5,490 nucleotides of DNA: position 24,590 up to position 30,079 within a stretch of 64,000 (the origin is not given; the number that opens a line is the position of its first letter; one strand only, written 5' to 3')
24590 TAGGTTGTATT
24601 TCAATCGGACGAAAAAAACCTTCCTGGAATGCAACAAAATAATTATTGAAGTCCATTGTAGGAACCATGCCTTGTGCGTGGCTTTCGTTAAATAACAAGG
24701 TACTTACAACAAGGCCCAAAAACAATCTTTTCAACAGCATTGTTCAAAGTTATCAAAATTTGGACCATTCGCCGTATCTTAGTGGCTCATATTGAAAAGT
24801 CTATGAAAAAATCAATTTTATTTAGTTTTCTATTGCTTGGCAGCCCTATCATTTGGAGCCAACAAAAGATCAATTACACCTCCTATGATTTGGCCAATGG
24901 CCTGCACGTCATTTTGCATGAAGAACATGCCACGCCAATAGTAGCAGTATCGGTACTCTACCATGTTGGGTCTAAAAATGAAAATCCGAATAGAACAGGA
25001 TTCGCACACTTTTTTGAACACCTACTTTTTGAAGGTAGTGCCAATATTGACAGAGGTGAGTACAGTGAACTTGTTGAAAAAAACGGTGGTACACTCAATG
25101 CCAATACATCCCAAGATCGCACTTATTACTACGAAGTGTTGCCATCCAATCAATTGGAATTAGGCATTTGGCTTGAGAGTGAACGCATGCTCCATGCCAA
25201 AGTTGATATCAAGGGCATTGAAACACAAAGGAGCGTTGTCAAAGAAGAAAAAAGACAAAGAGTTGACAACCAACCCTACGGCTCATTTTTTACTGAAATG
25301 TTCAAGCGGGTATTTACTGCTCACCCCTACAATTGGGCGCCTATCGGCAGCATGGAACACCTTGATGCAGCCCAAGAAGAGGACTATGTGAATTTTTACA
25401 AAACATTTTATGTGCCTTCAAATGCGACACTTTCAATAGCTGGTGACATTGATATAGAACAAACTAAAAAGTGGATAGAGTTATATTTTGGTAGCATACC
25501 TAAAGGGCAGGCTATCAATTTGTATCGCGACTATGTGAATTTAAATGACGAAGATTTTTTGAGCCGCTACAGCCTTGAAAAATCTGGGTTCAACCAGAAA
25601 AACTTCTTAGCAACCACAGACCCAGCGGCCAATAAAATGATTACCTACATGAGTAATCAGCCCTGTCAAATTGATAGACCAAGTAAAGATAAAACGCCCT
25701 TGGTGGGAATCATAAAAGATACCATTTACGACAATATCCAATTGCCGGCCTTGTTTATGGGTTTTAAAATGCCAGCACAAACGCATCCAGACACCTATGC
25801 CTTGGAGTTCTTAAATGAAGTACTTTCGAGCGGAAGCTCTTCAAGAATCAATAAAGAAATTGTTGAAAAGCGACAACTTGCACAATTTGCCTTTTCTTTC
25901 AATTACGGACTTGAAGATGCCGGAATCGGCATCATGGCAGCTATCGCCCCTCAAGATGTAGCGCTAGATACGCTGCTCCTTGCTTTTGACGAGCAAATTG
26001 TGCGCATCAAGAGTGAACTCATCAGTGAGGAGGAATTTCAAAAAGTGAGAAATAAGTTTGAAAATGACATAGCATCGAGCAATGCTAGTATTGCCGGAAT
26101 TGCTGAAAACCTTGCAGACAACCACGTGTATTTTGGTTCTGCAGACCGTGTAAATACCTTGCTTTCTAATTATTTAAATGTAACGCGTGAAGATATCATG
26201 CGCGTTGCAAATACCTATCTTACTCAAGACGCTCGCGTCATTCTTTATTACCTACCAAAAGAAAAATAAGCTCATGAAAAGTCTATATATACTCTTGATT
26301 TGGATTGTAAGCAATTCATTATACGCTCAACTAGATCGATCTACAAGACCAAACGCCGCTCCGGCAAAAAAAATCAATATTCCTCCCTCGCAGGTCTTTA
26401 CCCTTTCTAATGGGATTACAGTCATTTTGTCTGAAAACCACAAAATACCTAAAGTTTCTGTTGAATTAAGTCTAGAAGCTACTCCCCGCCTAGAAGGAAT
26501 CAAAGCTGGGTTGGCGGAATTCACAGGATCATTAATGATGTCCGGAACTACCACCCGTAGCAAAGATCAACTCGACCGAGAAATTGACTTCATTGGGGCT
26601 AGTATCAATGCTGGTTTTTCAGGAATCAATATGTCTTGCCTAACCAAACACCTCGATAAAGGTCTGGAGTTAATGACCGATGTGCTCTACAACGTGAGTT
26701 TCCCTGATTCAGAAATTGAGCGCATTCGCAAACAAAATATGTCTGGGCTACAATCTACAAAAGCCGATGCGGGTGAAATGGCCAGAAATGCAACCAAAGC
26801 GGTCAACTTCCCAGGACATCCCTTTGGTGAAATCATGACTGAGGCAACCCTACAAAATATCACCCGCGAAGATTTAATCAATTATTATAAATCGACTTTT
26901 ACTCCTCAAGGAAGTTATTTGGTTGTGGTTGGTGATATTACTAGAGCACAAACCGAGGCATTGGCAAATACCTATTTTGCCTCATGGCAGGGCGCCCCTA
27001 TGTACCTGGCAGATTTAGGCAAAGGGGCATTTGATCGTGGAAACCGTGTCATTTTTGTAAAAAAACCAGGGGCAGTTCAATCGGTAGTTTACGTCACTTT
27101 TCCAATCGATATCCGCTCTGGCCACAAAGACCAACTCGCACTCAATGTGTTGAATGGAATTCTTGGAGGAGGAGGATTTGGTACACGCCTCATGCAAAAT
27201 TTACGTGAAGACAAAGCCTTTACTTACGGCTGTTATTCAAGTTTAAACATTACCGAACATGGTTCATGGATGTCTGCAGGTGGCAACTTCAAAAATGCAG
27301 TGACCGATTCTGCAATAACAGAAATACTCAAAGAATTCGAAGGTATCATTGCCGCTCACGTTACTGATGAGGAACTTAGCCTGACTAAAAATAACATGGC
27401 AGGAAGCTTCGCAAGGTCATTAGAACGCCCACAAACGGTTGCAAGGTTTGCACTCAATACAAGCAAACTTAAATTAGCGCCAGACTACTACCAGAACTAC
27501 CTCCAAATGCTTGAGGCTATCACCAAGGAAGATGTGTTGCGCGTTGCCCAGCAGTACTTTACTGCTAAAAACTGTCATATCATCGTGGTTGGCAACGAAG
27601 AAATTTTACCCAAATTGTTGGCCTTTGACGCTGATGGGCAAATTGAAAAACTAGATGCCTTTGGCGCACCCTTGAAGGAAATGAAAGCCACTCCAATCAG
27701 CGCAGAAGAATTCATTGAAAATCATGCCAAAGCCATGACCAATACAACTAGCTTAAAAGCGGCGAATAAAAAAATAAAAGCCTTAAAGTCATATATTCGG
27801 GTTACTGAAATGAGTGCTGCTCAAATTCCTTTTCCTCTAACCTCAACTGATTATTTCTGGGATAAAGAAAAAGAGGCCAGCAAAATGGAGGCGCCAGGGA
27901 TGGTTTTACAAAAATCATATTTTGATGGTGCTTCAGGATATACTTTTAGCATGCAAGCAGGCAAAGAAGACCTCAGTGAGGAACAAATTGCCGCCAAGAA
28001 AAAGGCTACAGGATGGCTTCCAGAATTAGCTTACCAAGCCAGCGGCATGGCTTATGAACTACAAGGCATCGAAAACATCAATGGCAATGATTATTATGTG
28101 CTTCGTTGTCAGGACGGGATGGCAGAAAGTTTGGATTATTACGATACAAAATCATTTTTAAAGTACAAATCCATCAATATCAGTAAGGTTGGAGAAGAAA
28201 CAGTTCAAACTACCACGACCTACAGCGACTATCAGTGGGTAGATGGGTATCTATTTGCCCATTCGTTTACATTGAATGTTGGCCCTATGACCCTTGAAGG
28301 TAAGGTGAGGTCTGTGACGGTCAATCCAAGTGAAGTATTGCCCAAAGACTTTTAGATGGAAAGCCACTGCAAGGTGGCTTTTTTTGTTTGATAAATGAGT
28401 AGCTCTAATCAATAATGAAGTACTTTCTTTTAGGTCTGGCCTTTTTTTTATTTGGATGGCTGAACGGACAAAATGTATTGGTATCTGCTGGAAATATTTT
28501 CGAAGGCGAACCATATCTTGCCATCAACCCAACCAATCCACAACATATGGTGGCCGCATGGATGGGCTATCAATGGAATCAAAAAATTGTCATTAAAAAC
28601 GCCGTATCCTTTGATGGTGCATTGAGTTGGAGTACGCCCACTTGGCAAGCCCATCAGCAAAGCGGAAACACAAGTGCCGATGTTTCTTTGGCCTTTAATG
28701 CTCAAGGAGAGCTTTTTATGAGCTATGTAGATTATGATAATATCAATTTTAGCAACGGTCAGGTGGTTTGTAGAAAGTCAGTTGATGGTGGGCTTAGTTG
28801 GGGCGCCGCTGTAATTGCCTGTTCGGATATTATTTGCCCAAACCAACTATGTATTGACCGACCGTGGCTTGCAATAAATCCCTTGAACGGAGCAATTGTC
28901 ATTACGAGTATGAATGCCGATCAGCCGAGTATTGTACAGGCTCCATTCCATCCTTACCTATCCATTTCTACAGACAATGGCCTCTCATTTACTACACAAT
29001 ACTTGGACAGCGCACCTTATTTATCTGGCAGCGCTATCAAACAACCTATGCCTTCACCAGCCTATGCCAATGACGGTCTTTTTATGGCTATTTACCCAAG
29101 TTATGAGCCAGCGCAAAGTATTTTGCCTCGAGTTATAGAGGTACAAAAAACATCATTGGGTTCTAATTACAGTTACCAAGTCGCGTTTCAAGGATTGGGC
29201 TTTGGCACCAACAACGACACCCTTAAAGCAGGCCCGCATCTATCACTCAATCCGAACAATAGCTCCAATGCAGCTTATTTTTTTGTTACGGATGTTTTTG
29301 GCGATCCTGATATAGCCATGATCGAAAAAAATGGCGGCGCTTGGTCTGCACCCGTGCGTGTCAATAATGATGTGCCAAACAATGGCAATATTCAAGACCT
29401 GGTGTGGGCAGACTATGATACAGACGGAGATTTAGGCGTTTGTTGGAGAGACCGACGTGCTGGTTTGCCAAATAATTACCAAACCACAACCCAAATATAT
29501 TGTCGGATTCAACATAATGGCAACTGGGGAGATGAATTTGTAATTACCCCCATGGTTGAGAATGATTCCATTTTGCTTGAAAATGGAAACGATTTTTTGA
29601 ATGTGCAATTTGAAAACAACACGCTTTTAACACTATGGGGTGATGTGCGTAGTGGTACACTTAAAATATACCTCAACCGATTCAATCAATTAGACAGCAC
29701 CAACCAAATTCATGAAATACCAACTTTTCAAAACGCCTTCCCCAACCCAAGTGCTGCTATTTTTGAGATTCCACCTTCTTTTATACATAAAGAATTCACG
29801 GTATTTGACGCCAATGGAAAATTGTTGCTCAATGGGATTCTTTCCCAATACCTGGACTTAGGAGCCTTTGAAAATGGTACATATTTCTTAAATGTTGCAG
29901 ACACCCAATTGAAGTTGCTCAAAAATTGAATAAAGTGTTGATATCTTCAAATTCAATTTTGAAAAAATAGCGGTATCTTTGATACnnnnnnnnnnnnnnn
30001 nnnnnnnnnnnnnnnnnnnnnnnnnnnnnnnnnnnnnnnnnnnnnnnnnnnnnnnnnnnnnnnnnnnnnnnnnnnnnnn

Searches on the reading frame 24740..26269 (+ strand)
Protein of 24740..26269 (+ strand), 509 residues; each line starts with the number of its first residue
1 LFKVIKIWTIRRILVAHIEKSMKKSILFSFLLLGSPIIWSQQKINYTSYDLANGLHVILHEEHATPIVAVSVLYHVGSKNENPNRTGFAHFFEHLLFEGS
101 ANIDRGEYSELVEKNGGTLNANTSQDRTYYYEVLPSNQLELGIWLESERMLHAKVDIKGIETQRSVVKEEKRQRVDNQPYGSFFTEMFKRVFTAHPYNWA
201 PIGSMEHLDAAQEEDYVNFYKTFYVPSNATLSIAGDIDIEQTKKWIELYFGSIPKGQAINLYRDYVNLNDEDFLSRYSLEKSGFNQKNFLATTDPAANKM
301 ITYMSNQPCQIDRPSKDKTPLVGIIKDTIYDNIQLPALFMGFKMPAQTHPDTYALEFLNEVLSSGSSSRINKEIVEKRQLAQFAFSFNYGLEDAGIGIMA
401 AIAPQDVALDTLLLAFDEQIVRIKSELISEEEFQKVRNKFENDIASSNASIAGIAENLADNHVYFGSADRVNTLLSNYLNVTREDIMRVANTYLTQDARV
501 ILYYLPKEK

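Call 43: search_protein_families(library=pfam, proteins=[window:24740-26269:+], max_evalue=0.001)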
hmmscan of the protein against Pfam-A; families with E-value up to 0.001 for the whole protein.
window:24740-26269:+ (509 aa): 2 families
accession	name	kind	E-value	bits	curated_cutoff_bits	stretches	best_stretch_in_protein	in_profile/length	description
PF05193.26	Peptidase_M16_C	-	2.8e-32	112.5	23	1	214-439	5-180/181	Peptidase M16 inactive domain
PF00675.25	Peptidase_M16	-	1.8e-22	80.2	22.3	1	57-179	2-123/149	Insulinase (Peptidase family M16)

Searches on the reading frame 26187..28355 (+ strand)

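Call 43: search_protein_families(library=pfam, proteins=[window:26187-28355:+], max_evalue=0.001)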
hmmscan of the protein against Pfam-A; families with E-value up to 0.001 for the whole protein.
window:26187-28355:+ (722 aa): 2 families
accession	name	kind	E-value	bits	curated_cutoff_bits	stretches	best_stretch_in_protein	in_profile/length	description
PF05193.26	Peptidase_M16_C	-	5.4e-37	127.9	23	1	224-404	1-181/181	Peptidase M16 inactive domain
PF00675.25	Peptidase_M16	-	7e-11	42.7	22.3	1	79-189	2-117/149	Insulinase (Peptidase family M16)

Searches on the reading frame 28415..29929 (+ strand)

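Call 43: search_protein_families(library=pfam, proteins=[window:28415-29929:+], max_evalue=0.001)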
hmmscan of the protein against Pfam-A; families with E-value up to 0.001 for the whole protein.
window:28415-29929:+ (504 aa): 1 family
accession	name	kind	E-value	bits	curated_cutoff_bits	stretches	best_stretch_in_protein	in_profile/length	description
PF18962.6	Por_Secre_tail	-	7.1e-06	26.7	27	1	442-499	2-67/75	Secretion system C-terminal sorting domain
